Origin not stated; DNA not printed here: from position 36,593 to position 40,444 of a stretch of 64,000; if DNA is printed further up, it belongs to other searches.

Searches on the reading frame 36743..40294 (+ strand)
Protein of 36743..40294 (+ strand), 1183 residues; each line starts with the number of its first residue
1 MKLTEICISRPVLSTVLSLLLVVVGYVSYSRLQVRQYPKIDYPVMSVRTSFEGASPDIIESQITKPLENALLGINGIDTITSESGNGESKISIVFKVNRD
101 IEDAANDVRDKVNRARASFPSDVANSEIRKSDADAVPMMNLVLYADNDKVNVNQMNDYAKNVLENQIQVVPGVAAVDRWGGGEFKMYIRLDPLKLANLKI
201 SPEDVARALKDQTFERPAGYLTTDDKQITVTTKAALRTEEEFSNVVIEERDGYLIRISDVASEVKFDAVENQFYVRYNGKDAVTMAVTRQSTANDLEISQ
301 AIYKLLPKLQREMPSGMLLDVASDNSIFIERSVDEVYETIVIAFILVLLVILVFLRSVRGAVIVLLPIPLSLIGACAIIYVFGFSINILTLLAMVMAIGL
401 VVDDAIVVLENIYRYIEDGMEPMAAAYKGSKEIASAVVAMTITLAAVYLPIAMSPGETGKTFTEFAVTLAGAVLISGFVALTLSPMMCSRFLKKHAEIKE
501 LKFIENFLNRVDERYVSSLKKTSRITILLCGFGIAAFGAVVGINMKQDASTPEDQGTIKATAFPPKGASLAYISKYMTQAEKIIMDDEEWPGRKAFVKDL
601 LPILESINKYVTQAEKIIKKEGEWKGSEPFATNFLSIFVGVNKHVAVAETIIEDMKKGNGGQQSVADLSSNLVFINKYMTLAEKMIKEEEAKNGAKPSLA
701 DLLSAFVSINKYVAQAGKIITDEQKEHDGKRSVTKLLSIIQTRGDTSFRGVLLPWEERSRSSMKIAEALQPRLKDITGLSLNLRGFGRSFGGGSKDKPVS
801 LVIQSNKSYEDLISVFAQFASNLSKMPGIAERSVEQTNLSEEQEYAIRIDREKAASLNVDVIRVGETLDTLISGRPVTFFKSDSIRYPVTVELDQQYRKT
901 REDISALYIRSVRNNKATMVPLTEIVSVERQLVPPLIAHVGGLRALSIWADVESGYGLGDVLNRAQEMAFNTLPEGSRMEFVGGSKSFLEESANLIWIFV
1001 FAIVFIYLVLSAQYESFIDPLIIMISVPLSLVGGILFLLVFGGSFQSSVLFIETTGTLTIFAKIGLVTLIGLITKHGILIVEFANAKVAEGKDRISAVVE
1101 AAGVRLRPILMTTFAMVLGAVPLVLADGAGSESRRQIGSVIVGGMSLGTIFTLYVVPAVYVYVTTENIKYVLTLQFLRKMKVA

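Call 55: search_protein_families(library=ncbifam, proteins=[window:36743-40294:+], max_evalue=0.00001)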
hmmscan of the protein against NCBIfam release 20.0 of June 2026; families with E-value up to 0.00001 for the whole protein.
window:36743-40294:+ (1183 aa): 14 families
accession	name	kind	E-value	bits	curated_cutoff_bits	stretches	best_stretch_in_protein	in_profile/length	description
NF033617.1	RND_permease_2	subfamily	3.4e-296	985.3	1250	2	4-597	1-596/1009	multidrug efflux RND transporter permease subunit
NF000282.2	RND_permease_1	subfamily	9.5e-215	715.7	1250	2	7-589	4-602/1029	multidrug efflux RND transporter permease subunit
NF007133.0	PRK09579.1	equivalog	7.7e-211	702.4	1763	2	1-584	1-584/1017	multidrug efflux RND transporter permease subunit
TIGR00915.1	2A0602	subfamily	2e-193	645.1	940.35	2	5-588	3-602/1050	efflux RND transporter permease subunit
NF007905.0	PRK10614.1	equivalog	1.5e-166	555.9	1774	2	1-588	1-590/1025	multidrug efflux RND transporter permease subunit MdtC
NF007798.0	PRK10503.1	equivalog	9.8e-155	516.7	1584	2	7-590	16-602/1040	MdtB/MuxB family multidrug efflux RND transporter permease subunit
NF007842.1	PRK10555.1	equivalog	7.3e-135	451.2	1854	2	5-588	3-601/1036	multidrug efflux RND transporter permease AcrD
NF007131.0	PRK09577.1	equivalog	4.8e-132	441.7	1768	2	6-588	4-599/1045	multidrug efflux RND transporter permease subunit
NF000037.1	RND_perm_OqxB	exception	3.2e-131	439.1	2200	2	1-502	1-509/1050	multidrug efflux RND transporter permease subunit OqxB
NF011706.2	PRK15127.1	equivalog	3.4e-122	409.3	2150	2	6-576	4-590/1049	multidrug efflux RND transporter permease subunit AcrB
TIGR00914.1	2A0601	subfamily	3.7e-106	356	701.45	2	13-536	15-547/1051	CusA/CzcA family heavy metal efflux RND transporter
NF009583.0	PRK13024.1-3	subfamily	1e-07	30.4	721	1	336-535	281-476/755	protein translocase subunit SecDF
TIGR00921.1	2A067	subfamily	7.5e-07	27.6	351.9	1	298-490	155-345/733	hydrophobe/amphiphile efflux-3 (HAE3) family transporter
TIGR03480.1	HpnN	hypoth_equivalog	1.4e-06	26.7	751.85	1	337-414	715-792/862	hopanoid biosynthesis associated RND transporter like protein HpnN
